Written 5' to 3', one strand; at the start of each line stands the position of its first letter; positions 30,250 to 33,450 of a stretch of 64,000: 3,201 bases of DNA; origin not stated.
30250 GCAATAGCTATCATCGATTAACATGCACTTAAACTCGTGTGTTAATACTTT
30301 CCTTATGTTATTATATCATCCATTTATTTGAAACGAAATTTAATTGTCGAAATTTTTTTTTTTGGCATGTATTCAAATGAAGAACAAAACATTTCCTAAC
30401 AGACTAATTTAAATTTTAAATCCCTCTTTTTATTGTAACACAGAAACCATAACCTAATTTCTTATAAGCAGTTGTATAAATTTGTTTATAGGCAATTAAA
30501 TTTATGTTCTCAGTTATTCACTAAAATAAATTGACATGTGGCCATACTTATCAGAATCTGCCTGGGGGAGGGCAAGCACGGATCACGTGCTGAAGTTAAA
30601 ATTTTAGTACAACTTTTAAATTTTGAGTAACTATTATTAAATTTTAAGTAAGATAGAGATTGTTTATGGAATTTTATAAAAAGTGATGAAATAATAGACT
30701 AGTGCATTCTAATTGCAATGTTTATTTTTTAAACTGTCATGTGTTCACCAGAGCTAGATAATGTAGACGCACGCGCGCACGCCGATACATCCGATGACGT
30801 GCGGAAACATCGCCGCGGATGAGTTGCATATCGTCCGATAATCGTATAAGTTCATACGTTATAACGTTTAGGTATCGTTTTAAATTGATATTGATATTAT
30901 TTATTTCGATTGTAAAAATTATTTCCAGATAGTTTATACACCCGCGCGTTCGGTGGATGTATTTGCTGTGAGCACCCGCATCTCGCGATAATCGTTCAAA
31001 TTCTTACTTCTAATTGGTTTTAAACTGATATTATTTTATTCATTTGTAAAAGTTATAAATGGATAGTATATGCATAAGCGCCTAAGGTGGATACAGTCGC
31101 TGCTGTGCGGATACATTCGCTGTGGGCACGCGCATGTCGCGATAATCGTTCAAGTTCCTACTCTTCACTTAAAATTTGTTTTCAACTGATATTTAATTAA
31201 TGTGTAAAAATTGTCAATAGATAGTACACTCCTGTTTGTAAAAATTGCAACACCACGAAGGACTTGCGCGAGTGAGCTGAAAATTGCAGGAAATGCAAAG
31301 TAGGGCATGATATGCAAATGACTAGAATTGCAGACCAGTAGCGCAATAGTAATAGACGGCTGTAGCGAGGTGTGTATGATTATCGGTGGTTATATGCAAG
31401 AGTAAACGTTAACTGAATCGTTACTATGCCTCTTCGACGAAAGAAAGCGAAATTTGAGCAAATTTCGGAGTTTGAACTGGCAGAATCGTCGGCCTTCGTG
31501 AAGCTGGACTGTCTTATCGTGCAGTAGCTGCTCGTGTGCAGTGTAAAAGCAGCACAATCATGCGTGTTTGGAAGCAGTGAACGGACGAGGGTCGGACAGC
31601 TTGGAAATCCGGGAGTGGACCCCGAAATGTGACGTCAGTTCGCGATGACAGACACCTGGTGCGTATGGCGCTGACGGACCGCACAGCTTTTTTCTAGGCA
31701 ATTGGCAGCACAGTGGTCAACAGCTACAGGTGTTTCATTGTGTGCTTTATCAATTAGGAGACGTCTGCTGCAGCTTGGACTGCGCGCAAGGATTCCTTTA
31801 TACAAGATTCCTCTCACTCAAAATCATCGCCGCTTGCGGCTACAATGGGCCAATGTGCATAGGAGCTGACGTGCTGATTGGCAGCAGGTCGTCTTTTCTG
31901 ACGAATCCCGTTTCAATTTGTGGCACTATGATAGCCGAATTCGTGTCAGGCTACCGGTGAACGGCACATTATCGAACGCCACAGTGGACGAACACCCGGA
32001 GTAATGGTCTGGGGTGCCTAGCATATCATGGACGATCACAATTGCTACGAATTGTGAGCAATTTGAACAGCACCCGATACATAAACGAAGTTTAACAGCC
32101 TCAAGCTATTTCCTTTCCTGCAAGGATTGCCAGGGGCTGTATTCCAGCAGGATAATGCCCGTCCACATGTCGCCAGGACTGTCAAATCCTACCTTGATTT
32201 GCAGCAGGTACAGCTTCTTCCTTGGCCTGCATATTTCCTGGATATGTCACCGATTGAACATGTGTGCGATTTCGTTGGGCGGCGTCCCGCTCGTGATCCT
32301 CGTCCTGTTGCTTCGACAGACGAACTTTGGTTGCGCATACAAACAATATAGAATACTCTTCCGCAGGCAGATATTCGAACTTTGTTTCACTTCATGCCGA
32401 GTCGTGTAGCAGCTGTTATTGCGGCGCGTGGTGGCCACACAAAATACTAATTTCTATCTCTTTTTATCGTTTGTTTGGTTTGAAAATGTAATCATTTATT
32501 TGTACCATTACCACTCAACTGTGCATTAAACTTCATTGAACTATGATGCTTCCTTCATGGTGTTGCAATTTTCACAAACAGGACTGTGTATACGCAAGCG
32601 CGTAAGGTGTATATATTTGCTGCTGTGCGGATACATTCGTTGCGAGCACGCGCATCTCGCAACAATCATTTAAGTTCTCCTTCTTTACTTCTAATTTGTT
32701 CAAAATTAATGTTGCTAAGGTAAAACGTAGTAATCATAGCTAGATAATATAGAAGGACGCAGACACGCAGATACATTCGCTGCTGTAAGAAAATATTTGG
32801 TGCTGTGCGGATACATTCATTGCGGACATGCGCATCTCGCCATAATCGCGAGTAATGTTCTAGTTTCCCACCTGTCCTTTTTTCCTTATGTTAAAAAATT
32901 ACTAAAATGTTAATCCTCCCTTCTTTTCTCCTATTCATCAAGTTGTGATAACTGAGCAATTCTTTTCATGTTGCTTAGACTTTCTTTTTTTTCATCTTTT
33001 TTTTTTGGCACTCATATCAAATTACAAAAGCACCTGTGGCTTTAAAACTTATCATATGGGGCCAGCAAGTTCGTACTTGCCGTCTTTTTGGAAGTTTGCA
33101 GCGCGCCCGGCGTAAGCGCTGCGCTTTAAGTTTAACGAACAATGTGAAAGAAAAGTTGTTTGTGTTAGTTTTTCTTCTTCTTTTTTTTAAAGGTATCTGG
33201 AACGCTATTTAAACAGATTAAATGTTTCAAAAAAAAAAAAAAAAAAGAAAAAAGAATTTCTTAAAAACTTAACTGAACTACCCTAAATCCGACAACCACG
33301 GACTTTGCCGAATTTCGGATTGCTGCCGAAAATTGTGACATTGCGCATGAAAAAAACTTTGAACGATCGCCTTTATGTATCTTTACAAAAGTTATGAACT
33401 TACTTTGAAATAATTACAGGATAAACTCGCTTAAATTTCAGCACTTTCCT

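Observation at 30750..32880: Tc1 transposon caught inside a ~160-bp satellite array, with the empty site preserved in the neighbouring unit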

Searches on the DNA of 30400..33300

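Call 30: search_rna_families(source=window, start=30400, end=33300, threshold=evalue, max_evalue=1)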
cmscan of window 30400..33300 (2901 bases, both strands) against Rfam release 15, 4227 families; matches with E-value up to 1: 0.
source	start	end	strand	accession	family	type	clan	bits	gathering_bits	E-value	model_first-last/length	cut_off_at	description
